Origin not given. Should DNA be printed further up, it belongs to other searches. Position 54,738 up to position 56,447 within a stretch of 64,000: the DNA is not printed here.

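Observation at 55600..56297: Shared N-terminal domain between the trypsin-protease fusion and the YceG-like protein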

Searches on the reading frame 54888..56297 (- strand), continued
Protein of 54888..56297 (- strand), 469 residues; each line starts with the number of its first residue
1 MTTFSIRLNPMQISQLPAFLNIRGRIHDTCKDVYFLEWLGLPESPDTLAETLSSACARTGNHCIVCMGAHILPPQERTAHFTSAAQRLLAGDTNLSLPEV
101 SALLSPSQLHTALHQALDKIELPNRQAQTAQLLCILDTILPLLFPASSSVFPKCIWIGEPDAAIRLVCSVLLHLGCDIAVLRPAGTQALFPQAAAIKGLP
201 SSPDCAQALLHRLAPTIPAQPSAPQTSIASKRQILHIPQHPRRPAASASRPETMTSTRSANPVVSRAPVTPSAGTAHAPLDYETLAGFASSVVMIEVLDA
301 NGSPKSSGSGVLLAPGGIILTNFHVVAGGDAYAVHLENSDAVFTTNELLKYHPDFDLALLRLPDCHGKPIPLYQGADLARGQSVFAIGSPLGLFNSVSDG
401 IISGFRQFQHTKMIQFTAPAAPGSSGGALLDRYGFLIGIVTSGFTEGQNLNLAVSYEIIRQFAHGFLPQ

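Call 70: search_protein_families(library=pfam, proteins=[L002:11479-13248:-, L004:8037-9161:+, L004:7031-8059:+, L004:9411-9878:-, L007:10890-11723:+, L007:3235-5886:+, L008:8620-9453:+, L008:6964-8103:+, L005:14066-14647:+, L005:15907-18567:+], max_evalue=0.001)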
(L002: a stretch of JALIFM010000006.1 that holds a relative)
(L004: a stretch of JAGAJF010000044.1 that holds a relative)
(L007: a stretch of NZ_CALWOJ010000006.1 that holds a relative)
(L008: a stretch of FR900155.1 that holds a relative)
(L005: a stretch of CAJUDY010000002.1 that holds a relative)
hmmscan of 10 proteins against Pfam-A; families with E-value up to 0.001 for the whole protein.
L002:11479-13248:- (589 aa): 2 families
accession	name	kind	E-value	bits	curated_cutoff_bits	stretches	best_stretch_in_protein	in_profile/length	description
PF06100.17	MCRA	-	6.6e-223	741.5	23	1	22-519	1-495/495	MCRA family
PF13450.12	NAD_binding_8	-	2.9e-05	24.7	21.9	1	28-80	2-48/68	NAD(P)-binding Rossmann-like domain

L004:8037-9161:+ (374 aa): 1 family
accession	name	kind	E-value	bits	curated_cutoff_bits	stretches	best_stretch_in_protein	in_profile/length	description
PF08795.16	DUF1796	-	1e-18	68.1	23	1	28-162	2-140/166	Putative papain-like cysteine peptidase (DUF1796)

L004:7031-8059:+ (342 aa): 9 families
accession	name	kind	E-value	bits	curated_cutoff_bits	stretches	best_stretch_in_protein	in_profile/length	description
PF16363.11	GDP_Man_Dehyd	-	4.5e-90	302.9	27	1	4-309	1-332/332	GDP-mannose 4,6 dehydratase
PF01370.27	Epimerase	-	7.1e-75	251.9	20.9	1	3-245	1-240/240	NAD dependent epimerase/dehydratase family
PF01073.25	3Beta_HSD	-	1.2e-17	64.3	22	1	4-228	1-224/280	3-beta hydroxysteroid dehydrogenase/isomerase family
PF02719.21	Polysacc_synt_2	-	2.1e-16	60.4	20.2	1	3-127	1-130/293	Polysaccharide biosynthesis protein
PF04321.23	RmlD_sub_bind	-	5.6e-15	55.6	27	1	1-266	1-234/287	RmlD substrate binding domain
PF07993.18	NAD_binding_4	-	1.5e-13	51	20.1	1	74-182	88-206/258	Male sterility protein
PF13460.12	NAD_binding_10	-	5.2e-06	26.9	27.2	1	7-161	1-128/184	NAD(P)H-binding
PF03435.24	Sacchrp_dh_NADP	-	0.00044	21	25.1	1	8-83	5-77/129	Saccharopine dehydrogenase NADP binding domain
PF00106.31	adh_short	-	0.00063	19.7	26.6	0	2-72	2-70/195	short chain dehydrogenase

L004:9411-9878:- (155 aa): 0 families

L007:10890-11723:+ (277 aa): 0 families

L007:3235-5886:+ (883 aa): 5 families
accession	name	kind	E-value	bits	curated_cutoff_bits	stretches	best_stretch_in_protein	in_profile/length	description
PF00122.25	E1-E2_ATPase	-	8.6e-34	117.1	28.1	1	101-313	3-179/181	E1-E2 ATPase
PF00689.26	Cation_ATPase_C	-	2e-30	106.3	27.3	1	699-878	2-174/175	Cation transporting ATPase, C-terminus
PF00690.31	Cation_ATPase_N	-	4.3e-14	52.4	20.4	1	4-53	19-68/69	Cation transporter/ATPase, N-terminus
PF00702.32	Hydrolase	-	7.8e-14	52.9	26.4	1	334-629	4-191/191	haloacid dehalogenase-like hydrolase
PF08282.18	Hydrolase_3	-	1.2e-06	28.8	20.9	1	616-661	210-255/255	haloacid dehalogenase-like hydrolase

L008:8620-9453:+ (277 aa): 1 family
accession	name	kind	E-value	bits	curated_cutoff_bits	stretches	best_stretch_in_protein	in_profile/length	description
PF04286.17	DUF445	-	5.1e-32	112.6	33.8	2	11-180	2-170/368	Protein of unknown function (DUF445)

L008:6964-8103:+ (379 aa): 5 families
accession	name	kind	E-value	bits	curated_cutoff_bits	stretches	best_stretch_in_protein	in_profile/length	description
PF13439.12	Glyco_transf_4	-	1.6e-37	129.6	28.5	1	14-182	1-169/170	Glycosyltransferase Family 4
PF00534.26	Glycos_transf_1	-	3.2e-30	105.3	26.4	1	195-325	5-137/172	Glycosyl transferases group 1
PF13692.12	Glyco_trans_1_4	-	3.2e-24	86.2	27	1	206-309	3-105/142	Glycosyl transferases group 1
PF13579.12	Glyco_trans_4_4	-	2.8e-15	57.5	29.7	1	15-178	1-158/158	Glycosyl transferase 4-like domain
PF20706.3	GT4-conflict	-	2.1e-07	30.7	26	1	8-310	5-311/385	Family 4 Glycosyltransferase in conflict systems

L005:14066-14647:+ (193 aa): 1 family
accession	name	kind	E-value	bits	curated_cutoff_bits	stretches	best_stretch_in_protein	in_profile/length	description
PF02342.23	TerD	-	9.1e-85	283.3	25.3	1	1-188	1-187/187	TerD domain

L005:15907-18567:+ (886 aa): 6 families
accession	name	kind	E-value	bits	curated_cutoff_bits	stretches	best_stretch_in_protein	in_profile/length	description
PF00122.25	E1-E2_ATPase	-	2.6e-34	118.8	28.1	1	101-313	3-179/181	E1-E2 ATPase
PF00689.26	Cation_ATPase_C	-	2.7e-33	115.7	27.3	1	701-880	2-174/175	Cation transporting ATPase, C-terminus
PF00702.32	Hydrolase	-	2.9e-17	64.1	26.4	1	334-631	4-191/191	haloacid dehalogenase-like hydrolase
PF00690.31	Cation_ATPase_N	-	6.4e-15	55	20.4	1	4-53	19-68/69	Cation transporter/ATPase, N-terminus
PF08282.18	Hydrolase_3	-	2.1e-07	31.3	20.9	1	618-663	210-255/255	haloacid dehalogenase-like hydrolase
PF13246.12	Cation_ATPase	-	1.1e-06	29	21.7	1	390-461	15-90/91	Cation transport ATPase (P-type)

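Call 78: search_protein_families(library=pfam, proteins=[L007:1894-2502:+, L007:2521-3129:+], max_evalue=0.001)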
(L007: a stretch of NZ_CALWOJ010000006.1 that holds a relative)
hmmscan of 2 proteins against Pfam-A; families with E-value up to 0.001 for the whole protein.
L007:1894-2502:+ (202 aa): 1 family
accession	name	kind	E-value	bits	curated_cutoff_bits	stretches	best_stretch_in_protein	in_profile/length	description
PF02342.23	TerD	-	3.3e-09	36.9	25.3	1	1-134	1-124/187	TerD domain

L007:2521-3129:+ (202 aa): 1 family
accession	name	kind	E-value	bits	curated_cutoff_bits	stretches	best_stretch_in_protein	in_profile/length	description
PF02342.23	TerD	-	9.8e-75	250.6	25.3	1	1-201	1-187/187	TerD domain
